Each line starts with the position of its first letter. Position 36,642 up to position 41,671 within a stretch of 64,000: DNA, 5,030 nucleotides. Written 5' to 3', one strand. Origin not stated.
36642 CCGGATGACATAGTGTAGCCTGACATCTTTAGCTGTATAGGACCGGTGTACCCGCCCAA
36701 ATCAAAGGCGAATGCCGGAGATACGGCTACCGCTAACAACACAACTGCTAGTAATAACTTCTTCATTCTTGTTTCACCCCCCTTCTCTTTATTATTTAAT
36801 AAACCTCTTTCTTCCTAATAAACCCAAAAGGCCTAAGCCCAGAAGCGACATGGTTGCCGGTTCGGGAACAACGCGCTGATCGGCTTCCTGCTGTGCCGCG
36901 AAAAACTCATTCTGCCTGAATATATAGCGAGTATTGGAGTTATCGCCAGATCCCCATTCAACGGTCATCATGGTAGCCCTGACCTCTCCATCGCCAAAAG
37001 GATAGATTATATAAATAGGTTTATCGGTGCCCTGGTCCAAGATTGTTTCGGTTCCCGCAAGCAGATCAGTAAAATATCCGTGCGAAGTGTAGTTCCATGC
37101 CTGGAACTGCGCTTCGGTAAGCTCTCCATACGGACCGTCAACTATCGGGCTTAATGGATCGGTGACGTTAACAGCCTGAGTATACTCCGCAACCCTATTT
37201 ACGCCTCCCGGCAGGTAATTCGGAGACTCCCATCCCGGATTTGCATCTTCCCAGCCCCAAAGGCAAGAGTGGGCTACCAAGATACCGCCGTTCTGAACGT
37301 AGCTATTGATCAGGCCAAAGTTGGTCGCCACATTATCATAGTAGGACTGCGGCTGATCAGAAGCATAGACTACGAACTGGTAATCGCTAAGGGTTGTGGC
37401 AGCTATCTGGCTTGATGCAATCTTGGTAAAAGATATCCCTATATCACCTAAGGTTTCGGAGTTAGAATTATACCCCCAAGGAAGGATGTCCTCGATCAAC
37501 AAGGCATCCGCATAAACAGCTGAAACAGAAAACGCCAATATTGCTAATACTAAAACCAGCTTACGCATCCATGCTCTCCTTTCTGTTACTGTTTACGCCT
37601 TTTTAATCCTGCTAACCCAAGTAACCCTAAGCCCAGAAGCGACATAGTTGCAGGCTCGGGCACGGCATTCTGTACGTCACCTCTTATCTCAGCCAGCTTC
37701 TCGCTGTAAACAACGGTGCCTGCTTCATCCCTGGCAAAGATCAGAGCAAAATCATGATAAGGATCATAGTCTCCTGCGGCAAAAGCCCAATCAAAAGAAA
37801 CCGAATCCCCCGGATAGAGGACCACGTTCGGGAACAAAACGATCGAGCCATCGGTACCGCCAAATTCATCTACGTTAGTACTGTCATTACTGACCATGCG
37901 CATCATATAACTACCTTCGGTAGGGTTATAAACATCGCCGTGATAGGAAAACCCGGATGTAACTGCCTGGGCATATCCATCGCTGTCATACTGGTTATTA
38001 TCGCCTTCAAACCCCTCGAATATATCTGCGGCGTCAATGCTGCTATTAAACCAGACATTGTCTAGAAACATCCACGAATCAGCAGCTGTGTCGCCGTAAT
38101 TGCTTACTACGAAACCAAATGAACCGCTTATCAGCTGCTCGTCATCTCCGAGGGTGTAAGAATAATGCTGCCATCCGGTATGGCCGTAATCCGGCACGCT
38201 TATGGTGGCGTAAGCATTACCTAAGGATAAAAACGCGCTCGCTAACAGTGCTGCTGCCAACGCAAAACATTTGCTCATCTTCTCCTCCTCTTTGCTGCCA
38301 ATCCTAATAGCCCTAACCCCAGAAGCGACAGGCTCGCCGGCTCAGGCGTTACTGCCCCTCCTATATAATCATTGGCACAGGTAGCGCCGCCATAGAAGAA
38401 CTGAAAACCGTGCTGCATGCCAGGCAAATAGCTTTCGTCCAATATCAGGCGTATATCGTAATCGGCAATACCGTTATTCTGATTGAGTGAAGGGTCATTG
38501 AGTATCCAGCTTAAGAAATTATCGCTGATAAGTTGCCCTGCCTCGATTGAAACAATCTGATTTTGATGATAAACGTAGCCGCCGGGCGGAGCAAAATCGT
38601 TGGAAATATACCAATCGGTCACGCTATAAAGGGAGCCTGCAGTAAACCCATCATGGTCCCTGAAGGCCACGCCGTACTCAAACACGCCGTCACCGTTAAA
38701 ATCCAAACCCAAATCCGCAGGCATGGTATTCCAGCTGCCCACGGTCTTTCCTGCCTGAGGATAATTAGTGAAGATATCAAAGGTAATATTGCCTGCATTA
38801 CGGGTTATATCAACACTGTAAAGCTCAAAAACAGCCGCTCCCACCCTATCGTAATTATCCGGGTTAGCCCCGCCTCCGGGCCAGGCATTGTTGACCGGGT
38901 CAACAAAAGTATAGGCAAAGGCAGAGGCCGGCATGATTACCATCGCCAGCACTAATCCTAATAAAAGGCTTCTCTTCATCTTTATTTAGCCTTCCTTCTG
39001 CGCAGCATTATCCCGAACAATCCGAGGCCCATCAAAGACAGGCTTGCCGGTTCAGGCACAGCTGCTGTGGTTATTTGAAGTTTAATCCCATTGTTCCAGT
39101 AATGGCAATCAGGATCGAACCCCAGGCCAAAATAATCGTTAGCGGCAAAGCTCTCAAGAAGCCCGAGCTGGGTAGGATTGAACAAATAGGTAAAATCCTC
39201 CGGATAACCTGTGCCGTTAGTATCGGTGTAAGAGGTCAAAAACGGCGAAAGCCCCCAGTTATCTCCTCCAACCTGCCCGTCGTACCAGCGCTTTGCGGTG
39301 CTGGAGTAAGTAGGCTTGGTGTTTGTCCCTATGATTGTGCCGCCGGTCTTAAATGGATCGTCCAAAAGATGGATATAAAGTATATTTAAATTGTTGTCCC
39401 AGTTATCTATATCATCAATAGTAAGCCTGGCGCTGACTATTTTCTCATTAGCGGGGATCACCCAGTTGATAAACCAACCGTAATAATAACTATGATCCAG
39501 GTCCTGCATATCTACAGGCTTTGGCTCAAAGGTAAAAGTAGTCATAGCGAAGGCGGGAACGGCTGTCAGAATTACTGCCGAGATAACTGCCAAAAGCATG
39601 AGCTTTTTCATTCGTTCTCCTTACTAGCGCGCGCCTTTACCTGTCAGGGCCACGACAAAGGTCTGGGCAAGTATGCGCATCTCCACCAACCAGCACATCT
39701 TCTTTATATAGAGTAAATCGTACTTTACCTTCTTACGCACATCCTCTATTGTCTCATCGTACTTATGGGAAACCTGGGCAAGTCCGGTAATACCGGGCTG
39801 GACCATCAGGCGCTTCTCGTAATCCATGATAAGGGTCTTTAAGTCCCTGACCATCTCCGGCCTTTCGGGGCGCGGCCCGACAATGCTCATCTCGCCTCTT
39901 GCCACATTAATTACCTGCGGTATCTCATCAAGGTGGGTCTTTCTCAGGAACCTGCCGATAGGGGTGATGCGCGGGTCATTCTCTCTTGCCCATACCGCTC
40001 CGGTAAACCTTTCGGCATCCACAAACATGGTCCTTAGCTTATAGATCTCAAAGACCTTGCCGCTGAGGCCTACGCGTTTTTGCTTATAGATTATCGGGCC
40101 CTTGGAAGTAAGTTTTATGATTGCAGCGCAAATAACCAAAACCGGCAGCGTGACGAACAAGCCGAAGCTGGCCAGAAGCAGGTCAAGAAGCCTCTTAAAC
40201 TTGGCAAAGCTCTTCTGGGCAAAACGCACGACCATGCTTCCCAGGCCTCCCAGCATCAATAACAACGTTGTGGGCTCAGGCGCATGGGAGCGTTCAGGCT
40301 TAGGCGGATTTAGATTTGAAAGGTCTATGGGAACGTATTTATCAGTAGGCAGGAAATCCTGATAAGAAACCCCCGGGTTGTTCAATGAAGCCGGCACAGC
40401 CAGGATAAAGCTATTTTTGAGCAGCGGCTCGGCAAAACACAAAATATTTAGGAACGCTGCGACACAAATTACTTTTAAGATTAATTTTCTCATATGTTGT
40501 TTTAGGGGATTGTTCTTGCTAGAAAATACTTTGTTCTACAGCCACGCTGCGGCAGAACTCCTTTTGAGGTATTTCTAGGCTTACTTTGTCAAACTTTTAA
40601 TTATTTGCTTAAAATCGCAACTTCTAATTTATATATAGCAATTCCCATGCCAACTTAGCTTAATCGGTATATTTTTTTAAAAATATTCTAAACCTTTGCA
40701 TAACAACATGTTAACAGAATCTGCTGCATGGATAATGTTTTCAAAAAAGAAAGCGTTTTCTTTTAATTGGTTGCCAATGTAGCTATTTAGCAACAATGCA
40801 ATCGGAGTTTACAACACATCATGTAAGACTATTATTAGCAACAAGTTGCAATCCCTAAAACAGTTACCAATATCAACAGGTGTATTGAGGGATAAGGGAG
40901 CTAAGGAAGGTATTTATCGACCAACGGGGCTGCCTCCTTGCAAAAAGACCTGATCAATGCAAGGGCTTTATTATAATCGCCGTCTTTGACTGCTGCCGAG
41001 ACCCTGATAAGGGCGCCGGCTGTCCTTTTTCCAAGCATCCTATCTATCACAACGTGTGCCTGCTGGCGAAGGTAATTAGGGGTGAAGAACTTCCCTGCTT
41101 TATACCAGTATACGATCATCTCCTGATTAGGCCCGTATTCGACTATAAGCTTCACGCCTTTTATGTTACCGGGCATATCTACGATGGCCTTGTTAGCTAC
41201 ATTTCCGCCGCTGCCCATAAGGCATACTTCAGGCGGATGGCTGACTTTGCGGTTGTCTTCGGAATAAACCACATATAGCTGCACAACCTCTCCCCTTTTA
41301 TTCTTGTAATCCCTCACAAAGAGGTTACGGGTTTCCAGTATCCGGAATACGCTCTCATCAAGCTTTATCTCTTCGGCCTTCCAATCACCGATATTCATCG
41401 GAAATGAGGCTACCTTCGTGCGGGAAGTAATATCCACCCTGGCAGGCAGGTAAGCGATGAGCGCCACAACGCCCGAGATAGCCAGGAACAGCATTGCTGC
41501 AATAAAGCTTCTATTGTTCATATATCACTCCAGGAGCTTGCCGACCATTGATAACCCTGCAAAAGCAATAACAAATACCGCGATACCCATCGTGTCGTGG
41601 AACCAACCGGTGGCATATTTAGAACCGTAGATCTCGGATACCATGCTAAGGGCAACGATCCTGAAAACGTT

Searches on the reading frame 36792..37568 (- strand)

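Call 7: search_protein_families(library=ncbifam, proteins=[window:36792-37568:-], max_evalue=0.001)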
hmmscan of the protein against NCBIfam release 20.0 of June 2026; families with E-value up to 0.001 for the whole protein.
window:36792-37568:- (258 aa): 8 families
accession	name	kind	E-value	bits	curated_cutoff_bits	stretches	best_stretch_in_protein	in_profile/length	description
NF033554.9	floc_PepA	equivalog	1.8e-08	34.5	80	1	202-255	203-258/261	flocculation-associated PEP-CTERM protein PepA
NF041538.1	PEP_EDSA_1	subfamily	6.3e-08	32.6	100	1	227-251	278-301/307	EDSAP-1 family PEP-CTERM protein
NF038125.1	PEP_CTERM_THxN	subfamily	1.6e-06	27.9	85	1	228-255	218-244/246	THxN family PEP-CTERM protein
TIGR02595.1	PEP_CTERM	domain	9.5e-05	23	16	1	234-255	1-22/24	PEP-CTERM sorting domain-containing protein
NF041927.1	Xrt_dep_XDP1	equivalog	0.00018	21.6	125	0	227-255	212-240/242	exosortase-dependent surface protein XDP1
NF038118.1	PEP_CTERM_CCXG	equivalog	0.00023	20.9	90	0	213-256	154-198/199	CCXG family PEP-CTERM protein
NF038120.1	PEP_CTERM_QFxxD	subfamily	0.00033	20.6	80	1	233-255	192-214/215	NF038120 family PEP-CTERM protein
NF038129.1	PEP_NF038129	equivalog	0.00034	20.5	65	0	221-254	158-193/194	NF038129 family PEP-CTERM protein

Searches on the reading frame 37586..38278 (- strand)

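Call 7: search_protein_families(library=ncbifam, proteins=[window:37586-38278:-], max_evalue=0.001)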
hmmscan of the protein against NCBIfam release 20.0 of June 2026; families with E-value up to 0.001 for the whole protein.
window:37586-38278:- (230 aa): 9 families
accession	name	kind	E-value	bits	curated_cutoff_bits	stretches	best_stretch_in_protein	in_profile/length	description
NF033554.9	floc_PepA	equivalog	2e-08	34.4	80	1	204-230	235-261/261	flocculation-associated PEP-CTERM protein PepA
NF041538.1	PEP_EDSA_1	subfamily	4.8e-08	33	100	1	201-229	279-307/307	EDSAP-1 family PEP-CTERM protein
NF038125.1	PEP_CTERM_THxN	subfamily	1e-07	31.8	85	1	197-229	212-246/246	THxN family PEP-CTERM protein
TIGR02595.1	PEP_CTERM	domain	1.9e-06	28.3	16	1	206-230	1-24/24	PEP-CTERM sorting domain-containing protein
NF038129.1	PEP_NF038129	equivalog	1.4e-05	25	65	1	184-229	149-194/194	NF038129 family PEP-CTERM protein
NF041927.1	Xrt_dep_XDP1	equivalog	1.6e-05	25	125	1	194-229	202-242/242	exosortase-dependent surface protein XDP1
NF038120.1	PEP_CTERM_QFxxD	subfamily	4.1e-05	23.6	80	1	203-228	190-215/215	NF038120 family PEP-CTERM protein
NF038118.1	PEP_CTERM_CCXG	equivalog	0.00031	20.5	90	1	202-229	171-199/199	CCXG family PEP-CTERM protein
TIGR03370.1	VPLPA-CTERM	domain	0.00097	19.1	25.35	1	206-229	1-24/25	VPLPA-CTERM sorting domain-containing protein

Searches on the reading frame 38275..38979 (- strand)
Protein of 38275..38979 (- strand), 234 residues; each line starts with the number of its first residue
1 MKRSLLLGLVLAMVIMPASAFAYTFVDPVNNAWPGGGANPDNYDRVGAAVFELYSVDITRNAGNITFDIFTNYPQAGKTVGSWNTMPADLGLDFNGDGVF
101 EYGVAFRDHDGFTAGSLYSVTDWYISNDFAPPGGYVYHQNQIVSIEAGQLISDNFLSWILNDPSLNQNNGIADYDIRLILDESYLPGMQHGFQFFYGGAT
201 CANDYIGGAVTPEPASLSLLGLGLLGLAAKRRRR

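Call 7: search_protein_families(library=ncbifam, proteins=[window:38275-38979:-], max_evalue=0.001)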
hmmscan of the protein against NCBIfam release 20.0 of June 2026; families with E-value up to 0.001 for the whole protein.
window:38275-38979:- (234 aa): 7 families
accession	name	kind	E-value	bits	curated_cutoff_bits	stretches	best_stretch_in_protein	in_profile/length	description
NF033554.9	floc_PepA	equivalog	4.1e-07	30.1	80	1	210-234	237-260/261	flocculation-associated PEP-CTERM protein PepA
NF038125.1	PEP_CTERM_THxN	subfamily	6.1e-06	26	85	1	211-234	223-246/246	THxN family PEP-CTERM protein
NF041538.1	PEP_EDSA_1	subfamily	1.3e-05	25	100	1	212-234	285-307/307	EDSAP-1 family PEP-CTERM protein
TIGR02595.1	PEP_CTERM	domain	5.9e-05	23.6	16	1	211-234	1-24/24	PEP-CTERM sorting domain-containing protein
NF038120.1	PEP_CTERM_QFxxD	subfamily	0.00014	21.8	80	1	206-233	188-215/215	NF038120 family PEP-CTERM protein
TIGR03370.1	VPLPA-CTERM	domain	0.00054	19.9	25.35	0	214-234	4-24/25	VPLPA-CTERM sorting domain-containing protein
NF041927.1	Xrt_dep_XDP1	equivalog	0.00057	19.9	125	0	211-234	219-242/242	exosortase-dependent surface protein XDP1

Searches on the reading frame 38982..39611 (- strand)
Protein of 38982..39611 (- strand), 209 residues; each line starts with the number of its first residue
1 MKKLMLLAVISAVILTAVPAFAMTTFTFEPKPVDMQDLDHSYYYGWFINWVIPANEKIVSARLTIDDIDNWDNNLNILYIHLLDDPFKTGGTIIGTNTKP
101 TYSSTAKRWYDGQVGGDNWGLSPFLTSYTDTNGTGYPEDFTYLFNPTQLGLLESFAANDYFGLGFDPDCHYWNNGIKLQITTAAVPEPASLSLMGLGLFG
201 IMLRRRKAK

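Call 7: search_protein_families(library=ncbifam, proteins=[window:38982-39611:-], max_evalue=0.001)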
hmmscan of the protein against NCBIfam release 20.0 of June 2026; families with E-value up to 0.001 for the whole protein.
window:38982-39611:- (209 aa): 9 families
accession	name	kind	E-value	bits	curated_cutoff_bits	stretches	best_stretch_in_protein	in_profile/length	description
NF033554.9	floc_PepA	equivalog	6.6e-11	42.5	80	1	137-207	189-259/261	flocculation-associated PEP-CTERM protein PepA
NF038125.1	PEP_CTERM_THxN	subfamily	7.9e-08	32.2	85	1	176-207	213-245/246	THxN family PEP-CTERM protein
TIGR02595.1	PEP_CTERM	domain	7.4e-06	26.4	16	1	185-207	1-23/24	PEP-CTERM sorting domain-containing protein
NF041927.1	Xrt_dep_XDP1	equivalog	9.7e-06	25.7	125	1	181-207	215-241/242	exosortase-dependent surface protein XDP1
NF038120.1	PEP_CTERM_QFxxD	subfamily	1.7e-05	24.8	80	1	180-207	188-215/215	NF038120 family PEP-CTERM protein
NF041538.1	PEP_EDSA_1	subfamily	1.7e-05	24.6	100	1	181-206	281-305/307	EDSAP-1 family PEP-CTERM protein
NF038126.1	PEP_CTERM_FxDxF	subfamily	0.0002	21.6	50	1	180-206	137-165/165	FxDxF family PEP-CTERM protein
NF038129.1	PEP_NF038129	equivalog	0.00025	20.9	65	1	181-206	167-192/194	NF038129 family PEP-CTERM protein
NF038118.1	PEP_CTERM_CCXG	equivalog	0.00047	19.9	90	1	169-207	160-198/199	CCXG family PEP-CTERM protein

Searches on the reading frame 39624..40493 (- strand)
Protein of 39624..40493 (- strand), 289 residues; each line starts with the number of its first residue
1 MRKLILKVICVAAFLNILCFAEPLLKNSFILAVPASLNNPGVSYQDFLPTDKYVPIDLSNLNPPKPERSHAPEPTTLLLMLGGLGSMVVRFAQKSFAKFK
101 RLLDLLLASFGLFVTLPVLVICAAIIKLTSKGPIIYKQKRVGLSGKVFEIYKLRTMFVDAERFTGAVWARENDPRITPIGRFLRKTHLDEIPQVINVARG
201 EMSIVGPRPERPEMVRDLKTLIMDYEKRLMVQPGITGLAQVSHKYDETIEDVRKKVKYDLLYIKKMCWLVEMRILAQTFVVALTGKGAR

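Call 7: search_protein_families(library=ncbifam, proteins=[window:39624-40493:-], max_evalue=0.001)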
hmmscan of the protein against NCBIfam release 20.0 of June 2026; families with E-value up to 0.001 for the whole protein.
window:39624-40493:- (289 aa): 10 families
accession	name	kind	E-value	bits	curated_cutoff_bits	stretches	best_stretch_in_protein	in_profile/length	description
TIGR03025.1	EPS_sugtrans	subfamily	3.7e-83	280.2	295.55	1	98-289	256-445/445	exopolysaccharide biosynthesis polyprenyl glycosylphosphotransferase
TIGR03023.1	WcaJ_sugtrans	equivalog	8.2e-73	246.2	410.75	1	98-288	261-452/453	undecaprenyl-phosphate glucose phosphotransferase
TIGR03013.1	EpsB_2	subfamily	3.7e-71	240.5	393.35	1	98-289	253-443/443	TIGR03013 family XrtA/PEP-CTERM system glycosyltransferase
TIGR03022.1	WbaP_sugtrans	subfamily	2.8e-53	181.8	403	1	93-289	252-456/456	undecaprenyl-phosphate galactose phosphotransferase WbaP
NF041877.1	EPS_EpsZ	equivalog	5.9e-49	166.9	800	1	97-288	263-458/459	exopolysaccharide biosynthesis polyisoprenyl-phosphate hexose-1-phosphate transferase EpsZ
NF007518.0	PRK10124.1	equivalog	4.2e-48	164.2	684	1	99-286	273-461/464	undecaprenyl-phosphate glucose phosphotransferase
NF052601.1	undeca_RfbP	equivalog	1.9e-43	148.5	330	1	93-284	38-237/244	undecaprenyl-phosphate galactose phosphotransferase family protein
NF050817.1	PolSacchBiosHfsE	equivalog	5.9e-42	144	750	1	95-281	267-458/467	polysaccharide biosynthesis protein HfsE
NF011751.0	PRK15204.1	equivalog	4.6e-32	111.2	907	1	91-288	271-475/476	undecaprenyl-phosphate galactose phosphotransferase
NF045514.1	glycotran_HepC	equivalog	1.6e-25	89.7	140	1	92-209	109-211/220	heterocyst development glycosyltransferase HepC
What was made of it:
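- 39624..40493 (-): Priming polyprenyl glycosylphosphotransferase with an N-terminal signal peptide and an internal PEP-CTERM domain; first gene after the promoter. TIGR03025 280 bits on aa 98-289 (call 7).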

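Call 22: find_related_loci(query=window:39624-40493:-, collection=genome_contigs, flank=10000)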
Query window:39624-40493:- (289 aa) in genome_contigs; peptide patterns used: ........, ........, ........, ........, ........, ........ (x = any residue, [..] = any of these).
351 stretches matched a pattern; 305 encode a relative of the query (tblastn E <= 1e-3); the best 80 are kept; 80 distinct loci.
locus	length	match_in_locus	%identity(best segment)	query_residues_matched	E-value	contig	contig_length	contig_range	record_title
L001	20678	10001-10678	72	64-289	4e-114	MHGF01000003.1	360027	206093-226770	MAG: Omnitrophica WOR_2 bacterium GWF2_43_52 gwf2_scaffold_118, whole genome shotgun sequence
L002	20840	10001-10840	60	2-289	2e-110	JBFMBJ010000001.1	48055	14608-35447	MAG: Candidatus Omnitrophota bacterium isolate MAG161 MAG161_1, whole genome shotgun sequence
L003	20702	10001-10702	65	56-289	6e-100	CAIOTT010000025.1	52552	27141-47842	MAG: Candidatus Omnitrophica bacterium isolate Ki2-D4_bin-0675 genome assembly, contig: bin-0675:25/74, whole genome sho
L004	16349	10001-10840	56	3-288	6e-97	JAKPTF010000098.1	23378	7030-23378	MAG: Candidatus Omnitrophota bacterium isolate JPNA_metabat.7 k141_1271114, whole genome shotgun sequence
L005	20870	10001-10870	52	3-289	9e-94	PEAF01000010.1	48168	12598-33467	MAG: Candidatus Omnitrophota bacterium isolate MBPbin6 scaffold47, whole genome shotgun sequence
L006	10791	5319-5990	62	66-289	7e-89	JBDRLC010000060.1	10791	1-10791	MAG: Candidatus Omnitrophota bacterium isolate MEGAHIT-group-1.759 k141_2453774, whole genome shotgun sequence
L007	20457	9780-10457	56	64-289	3e-82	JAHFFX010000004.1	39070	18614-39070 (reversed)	MAG: Candidatus Omnitrophota bacterium isolate nzgw301 NODE_678_length_39071_cov_3.135969, whole genome shotgun sequence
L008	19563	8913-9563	58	73-286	1e-72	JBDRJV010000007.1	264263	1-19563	MAG: Candidatus Omnitrophota bacterium isolate MEGAHIT-group-1.676 k141_7156852, whole genome shotgun sequence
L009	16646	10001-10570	54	98-287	8e-65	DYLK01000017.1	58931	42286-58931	MAG TPA_asm: Melioribacter roseus isolate SulCav_AS07-7_31_329 SulCav_AS07_7_417_length_58931_cov_208_429768, whole geno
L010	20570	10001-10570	54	98-287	2e-62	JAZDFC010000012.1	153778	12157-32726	MAG: bacterium isolate MEGAHIT-group-0.183 k141_14972438, whole genome shotgun sequence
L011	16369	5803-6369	52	100-289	1e-59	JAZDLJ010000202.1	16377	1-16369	MAG: bacterium isolate MEGAHIT-group-0.590 k141_14161066, whole genome shotgun sequence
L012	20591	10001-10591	49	92-289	2e-58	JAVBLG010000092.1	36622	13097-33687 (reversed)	MAG: Desulfovibrionaceae bacterium isolate EPI_MAG_00017 c_000001091825, whole genome shotgun sequence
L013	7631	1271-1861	49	89-289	1e-57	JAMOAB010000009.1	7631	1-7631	MAG: Bacillota bacterium isolate Bin_63 Bin_63_scaffold_10986, whole genome shotgun sequence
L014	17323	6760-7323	56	100-287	9e-58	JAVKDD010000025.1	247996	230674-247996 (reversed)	MAG: Balneolaceae bacterium isolate F3-SA18-04 k141_79856, whole genome shotgun sequence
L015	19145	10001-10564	52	100-287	4e-57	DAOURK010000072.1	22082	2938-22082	MAG TPA_asm: Pseudomonadota bacterium isolate CSMAG_150 CSMAG_150_k141_199904_length_22082_cov_1287.4151, whole genome s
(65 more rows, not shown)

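Call 44: search_protein_families(library=pfam, proteins=[L003:14068-15588:+, L005:15343-16857:+], max_evalue=0.001)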
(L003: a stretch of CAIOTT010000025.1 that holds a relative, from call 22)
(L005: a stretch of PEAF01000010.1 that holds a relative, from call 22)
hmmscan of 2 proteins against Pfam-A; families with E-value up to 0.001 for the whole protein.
L003:14068-15588:+ (506 aa): 10 families
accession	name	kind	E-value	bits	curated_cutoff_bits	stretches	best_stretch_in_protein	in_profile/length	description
PF00158.32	Sigma54_activat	-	1.9e-67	226.6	20.2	1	174-342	1-168/168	Sigma-54 interaction domain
PF25601.1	AAA_lid_14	-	1.2e-26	92.7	27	1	347-426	1-80/87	AAA+ ATPase lid domain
PF14532.12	Sigma54_activ_2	-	1.9e-15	57.7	25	1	176-346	2-138/138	Sigma-54 interaction domain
PF01590.32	GAF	-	7.2e-14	52.9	22.4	1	12-135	4-122/133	GAF domain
PF02954.25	HTH_8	-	2e-12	47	22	1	447-483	3-39/42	Bacterial regulatory protein, Fis family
PF13185.12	GAF_2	-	3.4e-12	47.2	28.6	1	13-135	7-124/136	GAF domain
PF00004.35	AAA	-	5.2e-07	30.6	21.2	1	198-324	1-116/131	ATPase family associated with various cellular activities (AAA)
PF13492.12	GAF_3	-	3.6e-06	27.9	27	1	12-136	4-117/129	GAF domain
PF07728.20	AAA_5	-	1.5e-05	25.5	22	1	198-318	2-124/139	AAA domain (dynein-related subfamily)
PF07724.20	AAA_2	-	0.00022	21.7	27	1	196-327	4-135/166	AAA domain (Cdc48 subfamily)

L005:15343-16857:+ (504 aa): 12 families
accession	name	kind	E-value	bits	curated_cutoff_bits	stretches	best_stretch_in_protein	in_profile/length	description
PF00158.32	Sigma54_activat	-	1.6e-68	230.1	20.2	1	174-341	1-167/168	Sigma-54 interaction domain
PF25601.1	AAA_lid_14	-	2.7e-24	85.3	27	1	347-421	1-75/87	AAA+ ATPase lid domain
PF14532.12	Sigma54_activ_2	-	5.1e-17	62.8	25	1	176-346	2-138/138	Sigma-54 interaction domain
PF02954.25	HTH_8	-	8.3e-13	48.3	22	1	446-483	2-39/42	Bacterial regulatory protein, Fis family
PF13185.12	GAF_2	-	1.5e-12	48.3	28.6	1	14-135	8-124/136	GAF domain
PF01590.32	GAF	-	6.7e-12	46.5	22.4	1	12-135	4-122/133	GAF domain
PF00004.35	AAA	-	2.8e-08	34.7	21.2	1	198-319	1-111/131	ATPase family associated with various cellular activities (AAA)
PF13492.12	GAF_3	-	4.8e-06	27.5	27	1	11-136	3-117/129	GAF domain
PF07728.20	AAA_5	-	5.9e-06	26.8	22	1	198-317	2-123/139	AAA domain (dynein-related subfamily)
PF01078.27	Mg_chelatase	-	4.8e-05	23.3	20.3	0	189-316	16-157/207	Magnesium chelatase, subunit ChlI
PF07724.20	AAA_2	-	0.00053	20.5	27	1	196-326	4-134/166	AAA domain (Cdc48 subfamily)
PF18024.7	HTH_50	-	0.00065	19.8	27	0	440-488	2-49/50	Helix-turn-helix domain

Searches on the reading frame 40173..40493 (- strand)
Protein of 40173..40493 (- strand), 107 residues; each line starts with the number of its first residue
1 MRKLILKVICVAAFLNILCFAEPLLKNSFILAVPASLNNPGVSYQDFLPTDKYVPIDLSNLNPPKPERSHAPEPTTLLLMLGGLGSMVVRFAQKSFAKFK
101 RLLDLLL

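Call 66: find_homologous_proteins(query=window:40173-40493:-, max_evalue=0.001)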
Query window:40173-40493:-: 7 candidates shared short words with the query, none scored E <= 0.001.
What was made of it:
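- Tried and rejected: Searching the big protein collection with the sugar transferase's N-terminal 107 aa. No hits, because the word index is too insensitive for this short, variable segment (call 66).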

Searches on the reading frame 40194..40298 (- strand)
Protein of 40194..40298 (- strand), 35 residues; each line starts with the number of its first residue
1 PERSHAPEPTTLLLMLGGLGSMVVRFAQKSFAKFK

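Call 50: search_protein_families(library=ncbifam, proteins=[window:40194-40298:-], max_evalue=10)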
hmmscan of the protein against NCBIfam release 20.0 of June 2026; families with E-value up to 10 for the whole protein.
window:40194-40298:- (35 aa): 5 families
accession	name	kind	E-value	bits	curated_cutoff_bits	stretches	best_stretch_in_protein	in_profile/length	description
TIGR02595.1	PEP_CTERM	domain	6.1e-05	23.6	16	1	6-25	1-20/24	PEP-CTERM sorting domain-containing protein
NF038126.1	PEP_CTERM_FxDxF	subfamily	0.0058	16.9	50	1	7-22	143-158/165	FxDxF family PEP-CTERM protein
NF035944.1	PEPxxWA-CTERM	domain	0.0065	16.4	35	1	7-21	2-16/24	PEPxxWA-CTERM sorting domain-containing protein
NF038129.1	PEP_NF038129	equivalog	0.011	15.5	65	1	4-24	169-189/194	NF038129 family PEP-CTERM protein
NF038119.1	PEP_CTERM_MHFG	equivalog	0.22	11.8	100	1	5-26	235-256/260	MHFG family PEP-CTERM protein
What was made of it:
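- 39624..40493 (-): The excised aa 66-100 hit the PEP_CTERM model TIGR02595 at 23.6 bits, above its 16-bit cut-off (call 50).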

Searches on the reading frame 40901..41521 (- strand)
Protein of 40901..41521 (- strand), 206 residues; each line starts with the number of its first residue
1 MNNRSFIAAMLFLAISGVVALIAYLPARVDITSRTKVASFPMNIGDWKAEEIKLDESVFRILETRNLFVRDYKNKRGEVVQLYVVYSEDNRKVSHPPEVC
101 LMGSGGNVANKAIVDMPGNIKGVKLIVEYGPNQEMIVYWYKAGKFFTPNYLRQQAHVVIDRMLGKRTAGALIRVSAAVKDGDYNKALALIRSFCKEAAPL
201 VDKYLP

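Call 7: search_protein_families(library=ncbifam, proteins=[window:40901-41521:-], max_evalue=0.001)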
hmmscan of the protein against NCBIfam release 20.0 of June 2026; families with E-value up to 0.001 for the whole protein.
window:40901-41521:- (206 aa): 6 families
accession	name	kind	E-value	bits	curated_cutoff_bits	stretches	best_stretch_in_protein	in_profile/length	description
TIGR02914.1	EpsI_fam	equivalog_domain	2.2e-30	105.5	42.8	1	38-205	2-174/174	exosortase C-terminal domain/associated protein EpsI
TIGR04152.1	exosort_VPLPA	exception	1.2e-28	100.4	400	1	6-206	279-486/486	VPLPA-CTERM-specific exosortase XrtD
NF038142.1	exosort_XrtW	exception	5.8e-22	77.7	425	1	7-205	296-494/494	exosortase W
NF045609.1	EpsI_type_B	exception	7e-17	61.6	220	1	10-196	8-205/221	exosortase-associated protein EpsI, B-type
NF045608.2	EpsI_type_V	exception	1.8e-15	56.9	228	1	3-196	2-203/218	exosortase-associated protein EpsI, V-type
TIGR04489.1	exosort_XrtO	exception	0.00035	19.5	250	1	18-153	293-425/451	exosortase O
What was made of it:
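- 40901..42340 (-): EpsI (40901-41521) and exosortase (41525-42340), immediately upstream of the promoter region. TIGR02914 scores 105.5 against a cut-off of 42.8 (call 7).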
